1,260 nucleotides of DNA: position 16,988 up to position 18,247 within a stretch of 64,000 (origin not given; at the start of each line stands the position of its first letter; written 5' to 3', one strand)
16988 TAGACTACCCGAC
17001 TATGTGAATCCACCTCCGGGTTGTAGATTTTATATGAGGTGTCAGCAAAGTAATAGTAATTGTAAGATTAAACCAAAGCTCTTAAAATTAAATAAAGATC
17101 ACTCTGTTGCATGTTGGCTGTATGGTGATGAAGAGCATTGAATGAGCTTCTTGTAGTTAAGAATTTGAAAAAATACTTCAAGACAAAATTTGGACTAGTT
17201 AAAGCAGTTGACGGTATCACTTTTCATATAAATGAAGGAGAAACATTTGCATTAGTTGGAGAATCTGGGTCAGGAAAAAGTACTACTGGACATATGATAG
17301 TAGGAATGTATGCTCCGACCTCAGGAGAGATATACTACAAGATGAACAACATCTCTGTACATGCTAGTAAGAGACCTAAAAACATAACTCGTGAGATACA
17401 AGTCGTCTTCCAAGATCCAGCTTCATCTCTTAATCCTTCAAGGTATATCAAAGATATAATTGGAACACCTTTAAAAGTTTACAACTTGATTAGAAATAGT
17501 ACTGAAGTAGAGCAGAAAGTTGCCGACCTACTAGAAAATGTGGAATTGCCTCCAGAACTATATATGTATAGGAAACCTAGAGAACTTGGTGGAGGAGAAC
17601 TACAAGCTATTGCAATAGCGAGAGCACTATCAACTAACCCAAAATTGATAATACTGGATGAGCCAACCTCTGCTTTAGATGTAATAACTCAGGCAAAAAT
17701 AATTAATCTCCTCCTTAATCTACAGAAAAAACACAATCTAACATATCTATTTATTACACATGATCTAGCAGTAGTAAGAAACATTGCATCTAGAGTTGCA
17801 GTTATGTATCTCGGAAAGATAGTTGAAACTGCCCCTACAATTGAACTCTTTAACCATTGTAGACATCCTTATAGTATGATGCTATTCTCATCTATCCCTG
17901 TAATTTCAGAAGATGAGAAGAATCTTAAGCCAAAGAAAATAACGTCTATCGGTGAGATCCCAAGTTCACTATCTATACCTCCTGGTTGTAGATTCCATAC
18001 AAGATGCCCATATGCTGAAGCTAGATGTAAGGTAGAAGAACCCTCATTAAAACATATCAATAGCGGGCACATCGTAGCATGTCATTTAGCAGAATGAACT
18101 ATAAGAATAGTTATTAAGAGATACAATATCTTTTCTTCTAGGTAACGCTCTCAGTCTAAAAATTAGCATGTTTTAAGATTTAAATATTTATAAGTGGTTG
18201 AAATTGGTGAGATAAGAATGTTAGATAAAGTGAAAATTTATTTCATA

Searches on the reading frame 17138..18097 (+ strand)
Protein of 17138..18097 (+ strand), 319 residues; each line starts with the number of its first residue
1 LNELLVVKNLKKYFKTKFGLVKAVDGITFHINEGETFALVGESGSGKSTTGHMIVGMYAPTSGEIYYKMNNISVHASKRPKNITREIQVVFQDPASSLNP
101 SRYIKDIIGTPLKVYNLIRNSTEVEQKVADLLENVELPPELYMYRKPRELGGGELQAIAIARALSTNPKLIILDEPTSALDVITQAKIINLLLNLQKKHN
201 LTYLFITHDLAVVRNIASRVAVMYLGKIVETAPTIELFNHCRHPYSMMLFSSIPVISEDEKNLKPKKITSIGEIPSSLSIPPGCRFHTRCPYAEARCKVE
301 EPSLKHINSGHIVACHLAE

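Call 3: search_protein_families(library=pfam, proteins=[window:17138-18097:+])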
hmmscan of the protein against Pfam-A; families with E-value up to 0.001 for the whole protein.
window:17138-18097:+ (319 aa): 5 families
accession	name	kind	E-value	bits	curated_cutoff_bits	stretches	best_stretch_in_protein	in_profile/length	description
PF00005.33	ABC_tran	-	4.4e-30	105.5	25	1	25-178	2-137/137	ABC transporter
PF08352.17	oligo_HPY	-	5e-15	56.1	27.1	1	229-297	1-65/65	Oligopeptide/dipeptide transporter, C-terminal region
PF13304.12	AAA_21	-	4.3e-07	30.7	27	1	88-213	166-303/304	AAA domain, putative AbiEii toxin, Type IV TA system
PF02463.25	SMC_N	-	9.8e-07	28.9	40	1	36-223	26-212/220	RecF/RecN/SMC N terminal domain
PF13401.12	AAA_22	-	0.00026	21.7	27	0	38-206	9-121/130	AAA domain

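Call 4: search_protein_families(library=ncbifam, proteins=[window:17138-18097:+])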
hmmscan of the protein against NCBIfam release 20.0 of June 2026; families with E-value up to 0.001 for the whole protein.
window:17138-18097:+ (319 aa): 190 families (the best 25 are shown)
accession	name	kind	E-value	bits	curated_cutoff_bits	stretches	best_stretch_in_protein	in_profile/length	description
NF008453.0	PRK11308.1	subfamily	1.4e-93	313.7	408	1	3-319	11-327/334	dipeptide ABC transporter ATP-binding protein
NF011659.0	PRK15079.1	equivalog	1.6e-86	290.1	540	1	7-316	23-329/334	murein tripeptide/oligopeptide ABC transporter ATP binding protein OppF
NF043071.1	DppF_dipep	equivalog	1.3e-77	261.4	660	1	3-316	12-325/331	dipeptide ABC transporter ATP-binding subunit DppF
NF007613.0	PRK10261.1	equivalog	3.9e-71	240.3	1077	1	21-278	337-590/623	glutathione ABC transporter ATP-binding protein GsiA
NF008246.0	PRK11022.1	equivalog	8.7e-68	228.8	541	1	4-317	3-316/326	dipeptide ABC transporter ATP-binding protein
TIGR02769.1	nickel_nikE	equivalog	2.3e-67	227.3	332.55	1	17-253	20-253/265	nickel import ATP-binding protein NikE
NF043078.1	MMSYN1_0168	equivalog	4.4e-67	227.2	800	3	128-256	473-600/649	oligopeptide ABC transporter ATP-binding protein OppF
NF007010.1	PRK09473.1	subfamily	1.7e-66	224.2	575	1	4-317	1-313/318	oligopeptide ABC transporter ATP-binding protein OppD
NF007739.0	PRK10419.1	subfamily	4.5e-63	213.3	354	1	6-251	5-252/268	nickel ABC transporter ATP-binding protein NikE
NF011713.0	PRK15134.1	equivalog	3.5e-61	207.4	834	1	4-250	275-526/529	microcin C ABC transporter ATP-binding protein YejF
NF043079.1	MMSYN1_0167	equivalog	1e-58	199.5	740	2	78-313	298-530/561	oligopeptide ABC transporter ATP-binding protein OppD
NF011674.0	PRK15093.1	equivalog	1.7e-56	191.7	627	1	4-317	3-323/330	putrescine export ABC transporter ATP-binding protein SapD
NF047578.1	opine_ATP_CntD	equivalog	2.9e-50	171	380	1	22-259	18-259/266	staphylopine uptake ABC transporter ATP-binding protein CntD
NF047576.1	opine_ATP_CntF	equivalog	5.6e-50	170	385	1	22-258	18-258/264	staphylopine uptake ABC transporter ATP-binding protein CntF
TIGR04521.1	ECF_ATPase_2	equivalog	6.9e-49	166.4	330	1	7-247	3-242/279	energy-coupling factor transporter ATPase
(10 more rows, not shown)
